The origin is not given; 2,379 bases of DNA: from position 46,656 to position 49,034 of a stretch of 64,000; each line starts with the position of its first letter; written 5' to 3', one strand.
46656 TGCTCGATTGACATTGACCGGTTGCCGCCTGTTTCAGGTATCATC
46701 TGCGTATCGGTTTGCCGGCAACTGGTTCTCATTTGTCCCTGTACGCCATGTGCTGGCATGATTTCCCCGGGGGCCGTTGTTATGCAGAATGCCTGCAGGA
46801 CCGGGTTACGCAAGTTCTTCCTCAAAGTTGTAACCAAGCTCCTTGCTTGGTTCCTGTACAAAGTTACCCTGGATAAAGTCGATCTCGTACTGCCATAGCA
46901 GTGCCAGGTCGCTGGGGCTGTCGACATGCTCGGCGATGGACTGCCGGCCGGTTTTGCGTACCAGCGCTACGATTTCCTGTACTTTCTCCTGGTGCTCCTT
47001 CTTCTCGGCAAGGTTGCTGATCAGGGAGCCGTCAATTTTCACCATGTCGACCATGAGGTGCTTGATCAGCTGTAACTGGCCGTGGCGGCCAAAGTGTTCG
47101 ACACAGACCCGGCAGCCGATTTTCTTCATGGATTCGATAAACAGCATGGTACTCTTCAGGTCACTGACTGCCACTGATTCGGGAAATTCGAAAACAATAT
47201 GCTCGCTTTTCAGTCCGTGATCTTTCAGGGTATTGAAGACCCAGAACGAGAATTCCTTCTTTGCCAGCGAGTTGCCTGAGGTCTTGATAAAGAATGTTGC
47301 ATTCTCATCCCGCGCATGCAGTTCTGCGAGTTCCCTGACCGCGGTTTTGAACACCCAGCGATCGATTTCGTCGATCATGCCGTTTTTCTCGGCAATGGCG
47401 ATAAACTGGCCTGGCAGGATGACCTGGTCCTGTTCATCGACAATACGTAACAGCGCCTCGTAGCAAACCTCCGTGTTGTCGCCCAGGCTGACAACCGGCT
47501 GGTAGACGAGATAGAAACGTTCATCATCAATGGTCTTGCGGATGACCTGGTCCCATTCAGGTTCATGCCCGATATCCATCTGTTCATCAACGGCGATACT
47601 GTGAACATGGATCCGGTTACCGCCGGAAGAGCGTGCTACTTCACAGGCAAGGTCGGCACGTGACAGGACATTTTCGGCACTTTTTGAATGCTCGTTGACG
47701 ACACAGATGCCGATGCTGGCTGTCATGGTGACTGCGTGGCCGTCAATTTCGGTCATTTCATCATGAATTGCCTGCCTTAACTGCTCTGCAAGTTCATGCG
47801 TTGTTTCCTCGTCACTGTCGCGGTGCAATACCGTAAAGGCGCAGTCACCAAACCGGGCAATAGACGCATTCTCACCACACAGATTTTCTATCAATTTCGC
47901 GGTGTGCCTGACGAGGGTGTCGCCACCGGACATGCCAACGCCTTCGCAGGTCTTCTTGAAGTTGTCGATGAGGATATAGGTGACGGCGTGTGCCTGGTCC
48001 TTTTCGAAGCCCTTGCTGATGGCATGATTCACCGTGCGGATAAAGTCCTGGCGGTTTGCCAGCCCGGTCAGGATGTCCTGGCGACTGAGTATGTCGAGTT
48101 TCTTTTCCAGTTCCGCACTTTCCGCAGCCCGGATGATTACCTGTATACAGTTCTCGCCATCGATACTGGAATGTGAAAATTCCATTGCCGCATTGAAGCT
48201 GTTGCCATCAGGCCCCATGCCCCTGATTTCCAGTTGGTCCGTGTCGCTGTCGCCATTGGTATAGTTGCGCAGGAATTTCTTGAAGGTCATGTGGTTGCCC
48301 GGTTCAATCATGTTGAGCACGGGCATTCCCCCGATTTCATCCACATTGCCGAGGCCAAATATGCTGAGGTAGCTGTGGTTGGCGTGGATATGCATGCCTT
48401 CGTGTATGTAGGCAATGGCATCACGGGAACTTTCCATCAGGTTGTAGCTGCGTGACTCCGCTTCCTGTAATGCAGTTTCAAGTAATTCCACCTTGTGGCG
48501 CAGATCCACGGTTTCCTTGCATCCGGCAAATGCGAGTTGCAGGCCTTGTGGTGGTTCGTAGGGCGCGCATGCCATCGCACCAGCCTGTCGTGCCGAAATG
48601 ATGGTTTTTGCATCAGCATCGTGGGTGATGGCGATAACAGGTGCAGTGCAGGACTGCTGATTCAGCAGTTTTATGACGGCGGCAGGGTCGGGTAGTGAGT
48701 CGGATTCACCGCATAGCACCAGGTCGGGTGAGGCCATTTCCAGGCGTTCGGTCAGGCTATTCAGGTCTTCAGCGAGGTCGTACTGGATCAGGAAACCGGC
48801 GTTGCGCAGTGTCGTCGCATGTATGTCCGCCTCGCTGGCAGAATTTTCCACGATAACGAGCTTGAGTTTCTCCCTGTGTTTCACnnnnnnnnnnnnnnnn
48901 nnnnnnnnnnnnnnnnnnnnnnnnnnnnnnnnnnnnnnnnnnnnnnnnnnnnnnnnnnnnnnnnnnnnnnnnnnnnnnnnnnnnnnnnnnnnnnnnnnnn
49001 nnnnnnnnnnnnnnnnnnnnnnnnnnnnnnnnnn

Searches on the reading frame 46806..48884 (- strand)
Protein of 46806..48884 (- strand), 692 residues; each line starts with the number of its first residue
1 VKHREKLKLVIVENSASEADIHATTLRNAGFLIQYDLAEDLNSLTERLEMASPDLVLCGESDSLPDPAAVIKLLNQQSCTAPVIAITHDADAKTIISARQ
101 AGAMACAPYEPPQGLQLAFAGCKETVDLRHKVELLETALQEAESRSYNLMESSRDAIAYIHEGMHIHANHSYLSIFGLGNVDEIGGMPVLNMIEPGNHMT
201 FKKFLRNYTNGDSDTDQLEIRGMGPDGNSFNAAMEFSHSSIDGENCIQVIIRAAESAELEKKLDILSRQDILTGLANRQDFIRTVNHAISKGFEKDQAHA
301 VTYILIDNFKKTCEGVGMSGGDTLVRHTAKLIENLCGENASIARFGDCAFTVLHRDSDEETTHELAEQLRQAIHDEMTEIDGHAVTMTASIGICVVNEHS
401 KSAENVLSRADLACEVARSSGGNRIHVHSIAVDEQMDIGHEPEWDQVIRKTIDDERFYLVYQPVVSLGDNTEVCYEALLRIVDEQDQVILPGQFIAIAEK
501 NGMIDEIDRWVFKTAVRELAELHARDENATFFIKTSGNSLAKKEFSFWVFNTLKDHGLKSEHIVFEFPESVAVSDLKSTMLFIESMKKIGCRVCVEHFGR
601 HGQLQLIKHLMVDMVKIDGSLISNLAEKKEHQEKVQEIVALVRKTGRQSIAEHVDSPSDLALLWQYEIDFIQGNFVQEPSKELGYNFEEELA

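Call 76: search_protein_families(library=pfam, proteins=[window:46806-48884:-], max_evalue=0.00001)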
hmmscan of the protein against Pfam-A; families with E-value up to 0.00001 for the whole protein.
window:46806-48884:- (692 aa): 2 families
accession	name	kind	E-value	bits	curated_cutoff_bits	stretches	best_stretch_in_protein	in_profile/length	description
PF00563.25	EAL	-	1.4e-56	191.9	31.3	1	448-679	4-236/236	EAL domain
PF00990.26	GGDEF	-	8.1e-25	87.9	23.8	1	269-424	3-161/161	Diguanylate cyclase, GGDEF domain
